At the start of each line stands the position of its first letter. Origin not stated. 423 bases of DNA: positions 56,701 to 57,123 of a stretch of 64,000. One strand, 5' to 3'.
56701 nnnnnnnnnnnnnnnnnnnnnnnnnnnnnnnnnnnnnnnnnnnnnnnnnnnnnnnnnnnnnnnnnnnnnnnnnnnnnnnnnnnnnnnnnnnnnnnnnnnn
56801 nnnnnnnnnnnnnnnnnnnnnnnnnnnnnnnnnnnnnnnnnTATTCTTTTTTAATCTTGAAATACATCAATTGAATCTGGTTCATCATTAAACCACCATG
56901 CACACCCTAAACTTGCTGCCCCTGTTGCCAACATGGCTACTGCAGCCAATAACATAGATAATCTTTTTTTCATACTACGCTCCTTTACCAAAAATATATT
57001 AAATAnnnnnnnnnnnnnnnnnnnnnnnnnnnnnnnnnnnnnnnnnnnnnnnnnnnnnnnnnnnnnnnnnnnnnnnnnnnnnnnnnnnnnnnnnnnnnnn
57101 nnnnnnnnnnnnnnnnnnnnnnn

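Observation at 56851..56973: Unannotated 40-aa AgrD-like precursor predicting a CAWWF thiolactone autoinducer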

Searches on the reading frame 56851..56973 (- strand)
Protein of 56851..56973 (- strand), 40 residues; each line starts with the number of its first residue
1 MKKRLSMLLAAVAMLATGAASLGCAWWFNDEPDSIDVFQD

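Call 5: search_protein_families(library=pfam, proteins=[window:56851-56973:-], max_evalue=1)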
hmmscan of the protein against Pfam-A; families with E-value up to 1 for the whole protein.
window:56851-56973:- (40 aa): 2 families
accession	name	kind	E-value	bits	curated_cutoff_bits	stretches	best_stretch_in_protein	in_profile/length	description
PF02614.20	UxaC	-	0.047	12.9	25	1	16-35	370-389/464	Glucuronate isomerase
PF18415.6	HKR_ArcB_TM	-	0.16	13.1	27.3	1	4-38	8-42/75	Histidine kinase receptor ArcB trans-membrane domain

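Call 6: search_protein_families(library=ncbifam, proteins=[window:56851-56973:-], max_evalue=1)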
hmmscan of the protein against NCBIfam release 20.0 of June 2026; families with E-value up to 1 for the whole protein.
window:56851-56973:- (40 aa): 2 families
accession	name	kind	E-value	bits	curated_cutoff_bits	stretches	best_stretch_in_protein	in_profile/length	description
NF002794.0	PRK02925.1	equivalog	0.0046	16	387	1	8-36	356-383/459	glucuronate isomerase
TIGR04223.1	quorum_AgrD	subfamily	0.027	14.6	19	1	3-32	1-30/38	AgrD family cyclic lactone autoinducer peptide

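Call 7: list_cluster_members(proteins=[window:56851-56973:-, window:56851-56991:-, window:57006-57632:-, window:55486-56841:+, window:58731-61229:+])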
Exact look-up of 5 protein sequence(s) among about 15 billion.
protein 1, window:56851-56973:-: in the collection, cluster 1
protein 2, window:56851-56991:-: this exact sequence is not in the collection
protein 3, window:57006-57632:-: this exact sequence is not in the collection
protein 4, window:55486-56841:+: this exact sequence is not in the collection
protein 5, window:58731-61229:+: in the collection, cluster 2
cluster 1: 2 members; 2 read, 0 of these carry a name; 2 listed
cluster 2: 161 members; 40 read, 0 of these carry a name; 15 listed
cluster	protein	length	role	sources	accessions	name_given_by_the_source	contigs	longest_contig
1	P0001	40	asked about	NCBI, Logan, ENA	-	-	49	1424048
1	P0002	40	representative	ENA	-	-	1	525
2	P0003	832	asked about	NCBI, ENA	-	-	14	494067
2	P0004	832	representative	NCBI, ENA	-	-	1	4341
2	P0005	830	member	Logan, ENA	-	-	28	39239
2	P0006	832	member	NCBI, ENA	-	-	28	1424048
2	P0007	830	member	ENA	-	-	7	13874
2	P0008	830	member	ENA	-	-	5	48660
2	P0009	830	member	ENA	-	-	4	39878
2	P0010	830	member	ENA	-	-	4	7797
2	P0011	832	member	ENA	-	-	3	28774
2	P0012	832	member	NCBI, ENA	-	-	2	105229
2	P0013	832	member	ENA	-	-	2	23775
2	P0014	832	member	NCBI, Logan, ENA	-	-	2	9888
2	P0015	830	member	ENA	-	-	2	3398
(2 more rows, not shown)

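Call 8: find_homologous_proteins(query=window:56851-56973:-, max_evalue=10)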
Query window:56851-56973:- (40 aa): 48 proteins with E <= 10 among 48 candidates.
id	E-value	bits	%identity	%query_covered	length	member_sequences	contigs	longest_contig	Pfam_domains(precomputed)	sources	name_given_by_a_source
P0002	4.2e-18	80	98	100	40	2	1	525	-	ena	-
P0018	2.9e-14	68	78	100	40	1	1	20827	-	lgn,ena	-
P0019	4.3e-14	67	78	100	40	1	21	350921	-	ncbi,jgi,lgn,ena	-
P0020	8.2e-14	67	80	100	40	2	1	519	-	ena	-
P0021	1.1e-13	66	78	100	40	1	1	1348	-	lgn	-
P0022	4.5e-13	64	75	100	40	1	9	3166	-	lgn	-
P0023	1.2e-12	63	78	100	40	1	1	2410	-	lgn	-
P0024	2.1e-12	62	75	100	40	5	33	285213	-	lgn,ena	-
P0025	2.8e-12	62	75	100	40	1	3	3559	-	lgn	-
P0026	2.9e-12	62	80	100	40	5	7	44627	-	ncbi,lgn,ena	-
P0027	3.0e-12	62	80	100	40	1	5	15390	-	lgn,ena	-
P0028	3.4e-12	62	80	100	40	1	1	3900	-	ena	-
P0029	8.4e-12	60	78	100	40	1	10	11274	-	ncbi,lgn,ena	-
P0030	9.6e-12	60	75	100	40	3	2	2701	-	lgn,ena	-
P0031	1.2e-11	60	78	100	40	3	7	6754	-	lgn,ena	-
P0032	1.3e-11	60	78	100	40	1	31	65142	-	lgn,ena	-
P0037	3.0e-11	59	74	95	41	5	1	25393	-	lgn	-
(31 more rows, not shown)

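Call 11: find_encoding_contigs(protein=window:56851-56973:-, flank=6000, max_places=6)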
Protein window:56851-56973:- (40 aa): 23 contigs read that carry it; 6 places shown.
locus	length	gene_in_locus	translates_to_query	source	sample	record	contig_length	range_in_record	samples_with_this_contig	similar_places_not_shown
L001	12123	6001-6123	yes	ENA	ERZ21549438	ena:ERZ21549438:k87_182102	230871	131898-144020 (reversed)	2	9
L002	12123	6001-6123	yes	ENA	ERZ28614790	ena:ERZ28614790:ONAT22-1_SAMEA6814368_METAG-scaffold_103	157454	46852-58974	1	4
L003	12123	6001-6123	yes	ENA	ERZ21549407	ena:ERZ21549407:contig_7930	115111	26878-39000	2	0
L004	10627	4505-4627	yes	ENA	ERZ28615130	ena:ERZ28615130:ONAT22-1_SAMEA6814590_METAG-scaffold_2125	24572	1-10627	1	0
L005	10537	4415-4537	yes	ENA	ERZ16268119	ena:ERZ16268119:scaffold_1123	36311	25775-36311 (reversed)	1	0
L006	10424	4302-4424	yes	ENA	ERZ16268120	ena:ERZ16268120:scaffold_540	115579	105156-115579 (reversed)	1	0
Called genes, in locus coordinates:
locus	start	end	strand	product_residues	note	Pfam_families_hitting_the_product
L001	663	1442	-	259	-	PF01966:HD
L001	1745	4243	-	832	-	PF07517:SecA_DEAD, PF01043:SecA_PP_bind, PF21090:P-loop_SecA, PF07516:SecA_SW, PF02810:SEC-C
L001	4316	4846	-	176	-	PF02482:Ribosomal_S30AE, PF16321:Ribosom_S30AE_C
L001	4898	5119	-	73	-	PF00313:CSD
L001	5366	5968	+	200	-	PF04647:AgrB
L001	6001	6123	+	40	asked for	-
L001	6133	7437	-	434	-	PF14501:HATPase_c_5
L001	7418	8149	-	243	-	PF00072:Response_reg (weak), PF04397:LytTR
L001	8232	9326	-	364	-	PF00953:Glycos_transf_4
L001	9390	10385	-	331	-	PF00022:Actin (weak), PF06723:MreB_Mbl, PF00012:HSP70, PF06277:EutA (weak), PF14450:FtsA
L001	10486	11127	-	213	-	PF01551:Peptidase_M23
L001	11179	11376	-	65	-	PF06612:DUF1146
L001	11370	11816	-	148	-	PF02502:LacAB_rpiB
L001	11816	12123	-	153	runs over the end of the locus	-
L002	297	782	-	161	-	-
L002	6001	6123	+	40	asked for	-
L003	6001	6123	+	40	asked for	-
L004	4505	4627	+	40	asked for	-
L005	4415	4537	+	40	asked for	-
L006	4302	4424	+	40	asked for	-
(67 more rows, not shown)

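Call 39: find_encoding_contigs(protein=P0019, flank=6000, max_places=2)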
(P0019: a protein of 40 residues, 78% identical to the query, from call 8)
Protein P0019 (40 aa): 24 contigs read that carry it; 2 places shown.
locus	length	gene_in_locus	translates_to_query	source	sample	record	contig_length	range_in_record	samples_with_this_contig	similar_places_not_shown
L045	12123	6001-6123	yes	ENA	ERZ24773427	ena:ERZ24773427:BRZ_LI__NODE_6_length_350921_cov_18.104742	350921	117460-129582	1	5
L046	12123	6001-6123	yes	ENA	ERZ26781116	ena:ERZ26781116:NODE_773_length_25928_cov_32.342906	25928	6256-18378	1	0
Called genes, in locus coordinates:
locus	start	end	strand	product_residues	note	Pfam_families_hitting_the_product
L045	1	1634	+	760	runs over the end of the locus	PF01326:PPDK_N, PF00391:PEP-utilizers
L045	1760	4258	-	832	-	PF07517:SecA_DEAD, PF00270:DEAD (faint), PF01043:SecA_PP_bind, PF21090:P-loop_SecA, PF07516:SecA_SW, PF02810:SEC-C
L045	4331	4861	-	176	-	PF02482:Ribosomal_S30AE, PF16321:Ribosom_S30AE_C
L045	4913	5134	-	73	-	PF00313:CSD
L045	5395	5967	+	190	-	PF04647:AgrB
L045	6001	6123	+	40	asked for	-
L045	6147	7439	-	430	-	PF14501:HATPase_c_5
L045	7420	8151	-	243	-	PF04397:LytTR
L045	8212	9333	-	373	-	PF00953:Glycos_transf_4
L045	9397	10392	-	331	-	PF06723:MreB_Mbl, PF00022:Actin (weak), PF00012:HSP70, PF06277:EutA (weak), PF14450:FtsA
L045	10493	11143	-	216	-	PF01551:Peptidase_M23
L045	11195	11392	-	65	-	PF06612:DUF1146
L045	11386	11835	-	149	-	PF02502:LacAB_rpiB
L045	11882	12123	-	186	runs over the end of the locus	-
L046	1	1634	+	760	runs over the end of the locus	PF01326:PPDK_N, PF00391:PEP-utilizers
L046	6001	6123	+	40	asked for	-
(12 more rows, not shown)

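Call 40: find_encoding_contigs(protein=P0018, flank=6000, max_places=2)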
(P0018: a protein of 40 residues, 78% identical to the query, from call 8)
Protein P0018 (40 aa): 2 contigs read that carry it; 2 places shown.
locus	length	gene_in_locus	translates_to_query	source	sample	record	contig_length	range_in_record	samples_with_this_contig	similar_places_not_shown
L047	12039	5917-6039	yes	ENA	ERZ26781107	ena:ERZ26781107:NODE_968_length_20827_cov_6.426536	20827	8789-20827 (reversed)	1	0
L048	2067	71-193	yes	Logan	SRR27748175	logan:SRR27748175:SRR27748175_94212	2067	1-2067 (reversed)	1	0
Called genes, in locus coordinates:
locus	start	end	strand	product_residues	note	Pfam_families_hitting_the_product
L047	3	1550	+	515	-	?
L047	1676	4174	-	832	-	PF07517:SecA_DEAD, PF00270:DEAD (faint), PF01043:SecA_PP_bind, PF21090:P-loop_SecA, PF07516:SecA_SW, PF02810:SEC-C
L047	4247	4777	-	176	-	PF02482:Ribosomal_S30AE, PF16321:Ribosom_S30AE_C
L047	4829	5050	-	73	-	PF00313:CSD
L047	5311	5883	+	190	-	PF04647:AgrB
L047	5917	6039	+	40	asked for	-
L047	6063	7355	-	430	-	PF14501:HATPase_c_5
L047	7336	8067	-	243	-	PF04397:LytTR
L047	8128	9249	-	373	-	PF00953:Glycos_transf_4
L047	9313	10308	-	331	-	PF06723:MreB_Mbl, PF00022:Actin (weak), PF00012:HSP70, PF06277:EutA (weak), PF14450:FtsA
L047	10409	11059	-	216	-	PF01551:Peptidase_M23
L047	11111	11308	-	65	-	PF06612:DUF1146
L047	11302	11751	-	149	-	PF02502:LacAB_rpiB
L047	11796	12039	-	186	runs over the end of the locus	-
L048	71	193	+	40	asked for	-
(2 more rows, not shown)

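Call 41: find_encoding_contigs(protein=P0024, flank=6000, max_places=2)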
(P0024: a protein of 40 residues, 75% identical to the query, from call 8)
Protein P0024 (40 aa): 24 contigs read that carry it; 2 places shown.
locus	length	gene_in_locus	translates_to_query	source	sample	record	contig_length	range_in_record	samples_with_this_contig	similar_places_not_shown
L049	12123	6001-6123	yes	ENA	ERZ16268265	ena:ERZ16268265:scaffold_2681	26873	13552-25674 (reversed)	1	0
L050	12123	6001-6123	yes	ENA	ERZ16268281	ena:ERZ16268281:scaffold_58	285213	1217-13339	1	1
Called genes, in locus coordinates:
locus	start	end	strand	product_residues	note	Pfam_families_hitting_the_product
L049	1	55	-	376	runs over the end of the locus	PF01494:FAD_binding_3, PF07992:Pyr_redox_2 (faint)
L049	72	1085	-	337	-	PF00383:dCMP_cyt_deam_1 (weak)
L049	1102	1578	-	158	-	PF14659:Phage_int_SAM_3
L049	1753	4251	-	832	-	PF07517:SecA_DEAD, PF01043:SecA_PP_bind, PF21090:P-loop_SecA, PF07516:SecA_SW, PF02810:SEC-C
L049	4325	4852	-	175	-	PF02482:Ribosomal_S30AE, PF16321:Ribosom_S30AE_C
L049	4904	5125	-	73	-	PF00313:CSD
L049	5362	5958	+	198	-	PF04647:AgrB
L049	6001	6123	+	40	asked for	-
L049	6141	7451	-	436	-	PF14501:HATPase_c_5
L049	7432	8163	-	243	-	PF00072:Response_reg (weak), PF04397:LytTR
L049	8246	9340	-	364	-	PF00953:Glycos_transf_4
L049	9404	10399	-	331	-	PF06723:MreB_Mbl, PF00022:Actin (weak), PF00012:HSP70, PF06277:EutA (weak), PF14450:FtsA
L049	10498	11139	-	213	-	PF01551:Peptidase_M23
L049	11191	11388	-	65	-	PF06612:DUF1146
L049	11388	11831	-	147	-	PF02502:LacAB_rpiB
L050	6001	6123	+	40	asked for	-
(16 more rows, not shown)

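Call 42: find_encoding_contigs(protein=P0032, flank=6000, max_places=2)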
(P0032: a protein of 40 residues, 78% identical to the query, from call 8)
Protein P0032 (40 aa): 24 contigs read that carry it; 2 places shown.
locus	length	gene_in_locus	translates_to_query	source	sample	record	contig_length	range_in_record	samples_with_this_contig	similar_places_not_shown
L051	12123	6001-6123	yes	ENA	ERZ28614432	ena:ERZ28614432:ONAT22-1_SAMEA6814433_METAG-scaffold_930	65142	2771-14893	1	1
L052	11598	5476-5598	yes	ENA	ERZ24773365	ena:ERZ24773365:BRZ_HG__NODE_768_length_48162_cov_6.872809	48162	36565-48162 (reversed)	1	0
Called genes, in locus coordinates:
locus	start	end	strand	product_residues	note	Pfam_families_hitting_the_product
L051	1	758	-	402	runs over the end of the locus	PF14657:Arm-DNA-bind_4 (weak), PF14659:Phage_int_SAM_3 (weak), PF00589:Phage_integrase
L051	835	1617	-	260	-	-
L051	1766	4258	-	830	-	PF07517:SecA_DEAD, PF00270:DEAD (faint), PF01043:SecA_PP_bind, PF21090:P-loop_SecA, PF07516:SecA_SW, PF02810:SEC-C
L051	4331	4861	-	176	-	PF02482:Ribosomal_S30AE, PF16321:Ribosom_S30AE_C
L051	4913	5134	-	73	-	PF00313:CSD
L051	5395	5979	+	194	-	PF04647:AgrB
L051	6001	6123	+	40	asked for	-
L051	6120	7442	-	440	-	-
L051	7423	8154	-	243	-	PF04397:LytTR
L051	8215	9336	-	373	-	PF00953:Glycos_transf_4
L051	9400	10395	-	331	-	PF06723:MreB_Mbl, PF00022:Actin (weak), PF00012:HSP70, PF06277:EutA (weak), PF14450:FtsA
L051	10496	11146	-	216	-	PF01551:Peptidase_M23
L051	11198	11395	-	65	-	PF06612:DUF1146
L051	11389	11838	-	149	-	PF02502:LacAB_rpiB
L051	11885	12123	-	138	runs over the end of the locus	-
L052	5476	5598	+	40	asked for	-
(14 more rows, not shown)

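Call 59: search_protein_families(library=ncbifam, alignment_id=A1, max_evalue=10)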
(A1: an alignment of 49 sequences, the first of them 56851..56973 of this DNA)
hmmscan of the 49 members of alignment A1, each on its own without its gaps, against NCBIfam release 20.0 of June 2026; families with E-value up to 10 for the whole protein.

A. member 1, window:56851-56973:- (40 aa): 2 families
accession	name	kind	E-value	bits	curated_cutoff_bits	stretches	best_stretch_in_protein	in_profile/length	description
NF002794.0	PRK02925.1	equivalog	0.0046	16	387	1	8-36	356-383/459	glucuronate isomerase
TIGR04223.1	quorum_AgrD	subfamily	0.027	14.6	19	1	3-32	1-30/38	AgrD family cyclic lactone autoinducer peptide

B. families by the number of members that match (of 49 scanned): 10 families
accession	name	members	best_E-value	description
TIGR04223.1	quorum_AgrD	23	0.00058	AgrD family cyclic lactone autoinducer peptide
TIGR04361.1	TrbK_Ti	12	0.012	entry exclusion protein TrbK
NF038029.1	LP_plasma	6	0.85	lipoprotein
NF002794.0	PRK02925.1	4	0.0046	glucuronate isomerase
NF005435.1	PRK07021.1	4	0.14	flagellar basal body-associated protein FliL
NF007557.0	PRK10178.1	2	0.0026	D-alanyl-D-alanine dipeptidase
NF038030.1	spiralin_LP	2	0.21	spiralin lipoprotein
NF050115.1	membrane_Rv2732c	1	0.089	Rv2732c family membrane protein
NF012102.1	blaDHA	1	0.16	DHA family class C beta-lactamase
NF033801.3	NprX_fam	1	0.17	NprX family peptide pheromone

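Call 75: find_encoding_contigs(protein=P0037, flank=6000, max_places=1)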
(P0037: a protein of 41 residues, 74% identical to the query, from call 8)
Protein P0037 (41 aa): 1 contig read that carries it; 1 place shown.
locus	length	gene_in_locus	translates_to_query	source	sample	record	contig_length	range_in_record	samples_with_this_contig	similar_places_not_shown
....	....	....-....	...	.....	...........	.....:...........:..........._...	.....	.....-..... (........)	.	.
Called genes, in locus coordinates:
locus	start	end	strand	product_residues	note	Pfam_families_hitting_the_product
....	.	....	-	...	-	?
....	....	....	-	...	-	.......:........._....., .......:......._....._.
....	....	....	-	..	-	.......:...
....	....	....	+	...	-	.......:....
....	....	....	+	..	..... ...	-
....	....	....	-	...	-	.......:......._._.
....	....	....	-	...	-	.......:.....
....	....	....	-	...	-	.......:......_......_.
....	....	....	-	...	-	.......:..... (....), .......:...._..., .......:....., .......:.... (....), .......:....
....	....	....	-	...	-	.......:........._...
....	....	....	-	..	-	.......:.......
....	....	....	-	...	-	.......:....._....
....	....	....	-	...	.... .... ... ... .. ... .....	-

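Call 76: find_encoding_contigs(protein=P0027, flank=6000, max_places=1)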
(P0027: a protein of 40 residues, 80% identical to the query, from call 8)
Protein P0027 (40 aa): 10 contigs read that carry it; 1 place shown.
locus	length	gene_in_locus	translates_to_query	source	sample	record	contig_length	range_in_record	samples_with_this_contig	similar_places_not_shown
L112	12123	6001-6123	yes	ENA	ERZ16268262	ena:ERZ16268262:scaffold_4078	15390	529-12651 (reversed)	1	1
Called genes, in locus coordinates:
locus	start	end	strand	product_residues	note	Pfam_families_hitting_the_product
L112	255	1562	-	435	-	PF14659:Phage_int_SAM_3, PF00589:Phage_integrase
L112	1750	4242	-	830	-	PF07517:SecA_DEAD, PF00270:DEAD (faint), PF01043:SecA_PP_bind, PF21090:P-loop_SecA, PF07516:SecA_SW, PF02810:SEC-C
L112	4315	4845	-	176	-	PF02482:Ribosomal_S30AE, PF16321:Ribosom_S30AE_C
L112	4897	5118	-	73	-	PF00313:CSD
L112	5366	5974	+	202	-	PF04647:AgrB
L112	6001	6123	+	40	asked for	-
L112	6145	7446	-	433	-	PF14501:HATPase_c_5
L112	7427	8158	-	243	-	PF00072:Response_reg (weak), PF04397:LytTR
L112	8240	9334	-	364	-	PF00953:Glycos_transf_4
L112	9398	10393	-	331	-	PF00022:Actin (weak), PF06723:MreB_Mbl, PF11104:PilM_2 (faint), PF00012:HSP70, PF06277:EutA (weak), PF14450:FtsA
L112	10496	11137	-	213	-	PF01551:Peptidase_M23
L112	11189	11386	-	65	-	PF06612:DUF1146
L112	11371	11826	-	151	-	PF02502:LacAB_rpiB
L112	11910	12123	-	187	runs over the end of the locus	PF01725:Ham1p_like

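Call 77: find_encoding_contigs(protein=P0021, flank=6000, max_places=1)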
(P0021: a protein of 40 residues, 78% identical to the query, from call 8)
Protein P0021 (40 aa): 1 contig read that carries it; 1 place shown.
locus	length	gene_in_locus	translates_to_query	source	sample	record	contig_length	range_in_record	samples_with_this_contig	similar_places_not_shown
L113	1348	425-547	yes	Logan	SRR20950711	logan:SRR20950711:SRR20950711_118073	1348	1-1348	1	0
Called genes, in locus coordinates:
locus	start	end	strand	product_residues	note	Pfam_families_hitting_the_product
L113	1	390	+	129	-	?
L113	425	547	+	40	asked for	-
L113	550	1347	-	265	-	?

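Call 82: search_protein_representatives(alignment_id=A1)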
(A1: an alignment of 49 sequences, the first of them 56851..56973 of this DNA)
Query: 49 sequences, 40 profile positions. Proteins with E-value up to 0.001 (for the whole library): 44; up to 1e-10: 14; up to 1e-30: 0. The best 44 are listed.
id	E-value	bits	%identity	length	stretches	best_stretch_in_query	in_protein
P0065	9.8e-19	82.7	-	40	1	1-40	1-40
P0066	7.9e-17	76.6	-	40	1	1-40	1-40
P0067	2.0e-16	75.3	-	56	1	1-40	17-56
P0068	3.4e-15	71.4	-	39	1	3-40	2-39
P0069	9.4e-15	70.0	-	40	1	1-40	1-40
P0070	3.6e-14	68.1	-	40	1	1-40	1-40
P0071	2.1e-12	62.5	-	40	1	1-40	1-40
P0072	3.0e-12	62.0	-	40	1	1-40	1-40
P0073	4.3e-12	61.4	-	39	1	3-40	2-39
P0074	5.7e-12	61.1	-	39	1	1-36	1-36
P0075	9.1e-12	60.4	-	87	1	1-39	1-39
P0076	1.9e-11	59.4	-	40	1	1-39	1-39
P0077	5.2e-11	58.0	-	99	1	1-30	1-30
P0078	1.0e-10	57.1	-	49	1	3-38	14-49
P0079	3.7e-10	55.3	-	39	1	3-40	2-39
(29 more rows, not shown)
